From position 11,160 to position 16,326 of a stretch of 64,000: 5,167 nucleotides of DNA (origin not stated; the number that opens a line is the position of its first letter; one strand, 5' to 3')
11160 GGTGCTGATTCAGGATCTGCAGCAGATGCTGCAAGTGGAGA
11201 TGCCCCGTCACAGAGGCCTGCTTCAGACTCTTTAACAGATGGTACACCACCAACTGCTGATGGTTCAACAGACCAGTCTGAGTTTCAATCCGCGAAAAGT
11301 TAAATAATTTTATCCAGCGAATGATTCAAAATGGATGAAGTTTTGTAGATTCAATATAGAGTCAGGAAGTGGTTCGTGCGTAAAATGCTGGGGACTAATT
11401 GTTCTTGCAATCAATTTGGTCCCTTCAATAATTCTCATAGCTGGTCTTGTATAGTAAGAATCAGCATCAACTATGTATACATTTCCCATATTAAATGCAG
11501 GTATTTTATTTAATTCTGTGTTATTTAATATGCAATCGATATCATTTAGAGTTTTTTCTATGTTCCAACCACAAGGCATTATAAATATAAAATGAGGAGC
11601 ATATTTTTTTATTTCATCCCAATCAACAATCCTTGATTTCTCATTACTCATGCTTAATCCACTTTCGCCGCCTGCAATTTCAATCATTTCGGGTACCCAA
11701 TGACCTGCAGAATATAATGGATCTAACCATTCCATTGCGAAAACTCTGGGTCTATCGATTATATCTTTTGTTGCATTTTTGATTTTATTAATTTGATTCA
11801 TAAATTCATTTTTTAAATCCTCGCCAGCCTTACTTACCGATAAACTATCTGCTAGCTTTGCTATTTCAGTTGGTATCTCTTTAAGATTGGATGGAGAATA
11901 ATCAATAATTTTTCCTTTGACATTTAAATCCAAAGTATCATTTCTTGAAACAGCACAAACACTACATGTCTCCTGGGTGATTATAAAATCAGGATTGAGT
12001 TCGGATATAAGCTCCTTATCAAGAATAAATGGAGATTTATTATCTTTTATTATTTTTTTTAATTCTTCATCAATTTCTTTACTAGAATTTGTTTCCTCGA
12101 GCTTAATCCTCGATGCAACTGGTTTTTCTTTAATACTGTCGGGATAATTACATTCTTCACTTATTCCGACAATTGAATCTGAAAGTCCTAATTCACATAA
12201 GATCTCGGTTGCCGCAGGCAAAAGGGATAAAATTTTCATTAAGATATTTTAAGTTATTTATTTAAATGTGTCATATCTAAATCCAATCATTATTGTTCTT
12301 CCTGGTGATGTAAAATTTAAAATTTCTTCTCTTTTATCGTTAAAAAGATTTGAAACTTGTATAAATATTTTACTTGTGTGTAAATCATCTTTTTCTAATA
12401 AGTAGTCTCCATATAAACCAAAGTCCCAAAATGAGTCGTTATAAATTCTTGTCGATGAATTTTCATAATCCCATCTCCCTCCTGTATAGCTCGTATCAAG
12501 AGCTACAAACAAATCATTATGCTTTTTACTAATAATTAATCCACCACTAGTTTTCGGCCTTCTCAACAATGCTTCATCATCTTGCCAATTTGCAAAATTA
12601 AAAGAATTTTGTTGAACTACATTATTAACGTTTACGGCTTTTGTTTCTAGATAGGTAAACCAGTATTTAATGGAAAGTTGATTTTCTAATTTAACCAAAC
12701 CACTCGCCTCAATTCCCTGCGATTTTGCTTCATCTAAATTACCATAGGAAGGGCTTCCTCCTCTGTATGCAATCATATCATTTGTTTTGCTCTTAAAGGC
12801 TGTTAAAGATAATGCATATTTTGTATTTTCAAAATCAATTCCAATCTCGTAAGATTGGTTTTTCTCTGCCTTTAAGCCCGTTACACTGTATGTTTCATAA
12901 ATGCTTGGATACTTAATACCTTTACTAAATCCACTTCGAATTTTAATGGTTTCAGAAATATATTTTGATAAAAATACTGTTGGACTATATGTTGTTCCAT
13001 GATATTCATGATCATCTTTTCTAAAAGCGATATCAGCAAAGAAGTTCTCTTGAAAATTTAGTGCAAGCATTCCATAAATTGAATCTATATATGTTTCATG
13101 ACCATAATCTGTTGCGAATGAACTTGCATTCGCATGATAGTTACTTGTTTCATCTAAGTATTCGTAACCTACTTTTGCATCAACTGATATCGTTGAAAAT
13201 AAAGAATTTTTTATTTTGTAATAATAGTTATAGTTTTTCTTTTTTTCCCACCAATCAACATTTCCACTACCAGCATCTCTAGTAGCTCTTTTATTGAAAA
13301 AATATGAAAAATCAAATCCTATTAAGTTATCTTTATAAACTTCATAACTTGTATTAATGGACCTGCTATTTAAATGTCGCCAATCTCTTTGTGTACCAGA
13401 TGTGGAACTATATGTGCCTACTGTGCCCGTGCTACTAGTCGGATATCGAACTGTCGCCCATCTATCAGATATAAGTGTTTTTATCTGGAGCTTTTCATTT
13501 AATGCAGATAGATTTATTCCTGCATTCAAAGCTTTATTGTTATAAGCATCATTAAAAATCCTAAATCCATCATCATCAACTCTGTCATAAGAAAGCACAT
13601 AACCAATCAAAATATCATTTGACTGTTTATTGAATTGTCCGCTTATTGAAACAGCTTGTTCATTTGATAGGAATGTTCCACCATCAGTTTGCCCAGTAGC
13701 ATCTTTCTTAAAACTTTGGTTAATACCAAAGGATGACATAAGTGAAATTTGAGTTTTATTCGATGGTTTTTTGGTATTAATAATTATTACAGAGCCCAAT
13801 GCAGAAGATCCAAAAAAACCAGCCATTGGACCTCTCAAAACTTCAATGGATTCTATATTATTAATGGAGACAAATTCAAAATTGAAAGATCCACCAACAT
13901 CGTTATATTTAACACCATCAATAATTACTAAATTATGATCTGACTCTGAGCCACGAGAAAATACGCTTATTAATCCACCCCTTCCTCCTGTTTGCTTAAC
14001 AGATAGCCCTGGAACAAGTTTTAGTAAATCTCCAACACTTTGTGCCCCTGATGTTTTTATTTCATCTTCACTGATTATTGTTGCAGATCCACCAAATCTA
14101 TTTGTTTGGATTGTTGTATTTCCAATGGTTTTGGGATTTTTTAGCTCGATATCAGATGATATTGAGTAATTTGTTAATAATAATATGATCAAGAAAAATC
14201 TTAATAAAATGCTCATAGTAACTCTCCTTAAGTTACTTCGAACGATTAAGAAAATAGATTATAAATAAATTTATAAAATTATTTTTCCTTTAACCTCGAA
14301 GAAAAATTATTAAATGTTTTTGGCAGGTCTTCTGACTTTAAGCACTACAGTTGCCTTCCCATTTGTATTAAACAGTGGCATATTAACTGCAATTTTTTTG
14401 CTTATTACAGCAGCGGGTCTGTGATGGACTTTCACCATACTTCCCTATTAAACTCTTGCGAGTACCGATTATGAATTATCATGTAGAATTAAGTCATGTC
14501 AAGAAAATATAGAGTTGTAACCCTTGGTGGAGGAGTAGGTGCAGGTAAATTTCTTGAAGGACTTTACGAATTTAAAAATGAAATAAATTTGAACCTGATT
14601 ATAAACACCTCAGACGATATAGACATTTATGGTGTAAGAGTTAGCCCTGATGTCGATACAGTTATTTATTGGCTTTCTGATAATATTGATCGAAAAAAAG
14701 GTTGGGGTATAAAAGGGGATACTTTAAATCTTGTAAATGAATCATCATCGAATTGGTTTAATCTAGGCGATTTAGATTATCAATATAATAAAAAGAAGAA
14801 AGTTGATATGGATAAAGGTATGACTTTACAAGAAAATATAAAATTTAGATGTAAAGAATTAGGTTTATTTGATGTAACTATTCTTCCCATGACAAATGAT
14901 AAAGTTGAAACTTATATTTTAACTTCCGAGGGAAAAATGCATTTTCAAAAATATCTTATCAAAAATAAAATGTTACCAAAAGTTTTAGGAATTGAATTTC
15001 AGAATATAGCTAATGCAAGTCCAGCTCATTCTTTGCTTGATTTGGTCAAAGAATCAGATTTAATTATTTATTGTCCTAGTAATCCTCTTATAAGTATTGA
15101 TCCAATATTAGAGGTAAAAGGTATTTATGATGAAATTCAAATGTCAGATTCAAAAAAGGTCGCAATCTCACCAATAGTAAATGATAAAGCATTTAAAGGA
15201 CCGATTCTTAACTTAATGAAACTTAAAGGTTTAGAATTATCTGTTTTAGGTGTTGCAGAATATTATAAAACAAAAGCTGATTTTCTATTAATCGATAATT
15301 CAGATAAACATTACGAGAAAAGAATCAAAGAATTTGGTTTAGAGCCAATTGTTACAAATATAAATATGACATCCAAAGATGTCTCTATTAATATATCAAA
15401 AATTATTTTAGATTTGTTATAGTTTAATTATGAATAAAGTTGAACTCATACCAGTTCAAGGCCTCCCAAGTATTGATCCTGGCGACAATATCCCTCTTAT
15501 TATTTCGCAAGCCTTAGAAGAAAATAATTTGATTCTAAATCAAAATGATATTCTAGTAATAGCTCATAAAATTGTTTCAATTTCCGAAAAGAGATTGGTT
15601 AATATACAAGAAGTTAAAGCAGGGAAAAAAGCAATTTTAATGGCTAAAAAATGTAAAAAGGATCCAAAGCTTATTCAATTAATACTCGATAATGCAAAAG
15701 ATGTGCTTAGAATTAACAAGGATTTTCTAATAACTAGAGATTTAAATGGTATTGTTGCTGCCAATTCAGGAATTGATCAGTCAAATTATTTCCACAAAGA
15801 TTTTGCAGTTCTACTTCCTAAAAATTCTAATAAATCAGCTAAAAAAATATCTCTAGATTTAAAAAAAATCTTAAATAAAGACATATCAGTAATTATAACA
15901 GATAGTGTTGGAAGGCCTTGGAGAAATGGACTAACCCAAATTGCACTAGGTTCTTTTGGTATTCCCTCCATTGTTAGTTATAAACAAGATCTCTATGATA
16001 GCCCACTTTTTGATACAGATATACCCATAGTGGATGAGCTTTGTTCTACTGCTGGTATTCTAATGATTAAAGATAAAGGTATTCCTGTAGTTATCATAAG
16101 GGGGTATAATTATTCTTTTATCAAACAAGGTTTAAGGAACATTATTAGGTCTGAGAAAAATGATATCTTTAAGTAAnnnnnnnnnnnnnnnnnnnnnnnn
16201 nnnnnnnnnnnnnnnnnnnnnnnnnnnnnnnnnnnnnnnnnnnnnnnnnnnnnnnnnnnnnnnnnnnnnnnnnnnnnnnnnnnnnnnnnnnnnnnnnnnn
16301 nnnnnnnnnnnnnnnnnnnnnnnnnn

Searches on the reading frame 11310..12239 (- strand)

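Call 66: search_protein_families(library=pfam, proteins=[window:11310-12239:-], max_evalue=1e-8)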
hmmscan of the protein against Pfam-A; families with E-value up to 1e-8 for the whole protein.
window:11310-12239:- (309 aa): 1 family
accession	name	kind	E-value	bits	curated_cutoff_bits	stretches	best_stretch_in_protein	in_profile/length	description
PF01497.23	Peripla_BP_2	-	1.1e-20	74.4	27.5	1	5-260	3-234/235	Periplasmic binding protein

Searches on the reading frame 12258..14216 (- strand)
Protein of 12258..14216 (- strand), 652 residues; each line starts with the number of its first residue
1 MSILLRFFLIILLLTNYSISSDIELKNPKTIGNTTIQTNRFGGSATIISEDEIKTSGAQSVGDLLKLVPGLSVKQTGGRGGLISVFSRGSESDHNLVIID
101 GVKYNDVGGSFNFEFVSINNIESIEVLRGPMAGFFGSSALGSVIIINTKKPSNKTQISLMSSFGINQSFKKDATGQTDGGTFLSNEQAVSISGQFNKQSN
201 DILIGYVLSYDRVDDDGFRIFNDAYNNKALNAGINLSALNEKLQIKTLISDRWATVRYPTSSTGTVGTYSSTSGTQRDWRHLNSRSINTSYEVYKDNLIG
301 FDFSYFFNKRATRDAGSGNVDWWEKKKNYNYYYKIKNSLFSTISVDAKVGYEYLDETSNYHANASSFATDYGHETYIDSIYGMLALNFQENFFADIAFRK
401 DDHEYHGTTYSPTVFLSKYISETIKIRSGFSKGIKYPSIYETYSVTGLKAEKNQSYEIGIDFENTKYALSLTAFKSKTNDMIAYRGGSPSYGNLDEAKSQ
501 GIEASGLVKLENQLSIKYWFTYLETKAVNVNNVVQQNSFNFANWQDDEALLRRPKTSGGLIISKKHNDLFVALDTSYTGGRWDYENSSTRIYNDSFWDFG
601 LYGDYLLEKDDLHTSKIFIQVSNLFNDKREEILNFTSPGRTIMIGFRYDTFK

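Call 50: search_protein_families(library=pfam, proteins=[window:12258-14216:-], max_evalue=0.0001)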
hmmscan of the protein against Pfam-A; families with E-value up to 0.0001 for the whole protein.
window:12258-14216:- (652 aa): 2 families
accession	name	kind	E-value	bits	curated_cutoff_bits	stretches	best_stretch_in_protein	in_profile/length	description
PF00593.30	TonB_dep_Rec_b-barrel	-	9.9e-23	82.1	27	1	205-624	31-436/436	TonB dependent receptor-like, beta-barrel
PF07715.20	Plug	-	1.6e-21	77.2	23.9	1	43-143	7-107/107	TonB-dependent Receptor Plug Domain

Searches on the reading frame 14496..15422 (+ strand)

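Call 50: search_protein_families(library=pfam, proteins=[window:14496-15422:+], max_evalue=0.0001)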
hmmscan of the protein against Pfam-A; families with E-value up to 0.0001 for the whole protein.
window:14496-15422:+ (308 aa): 1 family
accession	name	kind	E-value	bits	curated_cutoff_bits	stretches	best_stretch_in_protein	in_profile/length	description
PF01933.23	CofD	-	3.5e-36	125.3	30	1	7-289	1-274/290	2-phospho-L-lactate transferase CofD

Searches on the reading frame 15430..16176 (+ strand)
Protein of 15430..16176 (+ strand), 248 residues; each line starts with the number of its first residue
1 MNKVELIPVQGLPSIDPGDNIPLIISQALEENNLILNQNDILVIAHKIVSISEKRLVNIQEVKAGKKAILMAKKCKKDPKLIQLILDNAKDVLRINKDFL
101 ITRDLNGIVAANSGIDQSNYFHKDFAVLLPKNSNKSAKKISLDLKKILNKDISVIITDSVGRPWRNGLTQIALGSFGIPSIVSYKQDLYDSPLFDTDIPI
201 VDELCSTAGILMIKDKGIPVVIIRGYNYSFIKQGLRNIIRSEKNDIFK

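Call 51: search_protein_families(library=pfam, proteins=[window:15430-16176:+], max_evalue=1e-8)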
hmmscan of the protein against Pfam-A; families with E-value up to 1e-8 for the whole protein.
window:15430-16176:+ (248 aa): 1 family
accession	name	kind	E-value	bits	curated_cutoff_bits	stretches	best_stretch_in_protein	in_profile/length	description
PF01996.21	F420_ligase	-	7.9e-58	196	25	1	12-225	4-218/218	F420-0:Gamma-glutamyl ligase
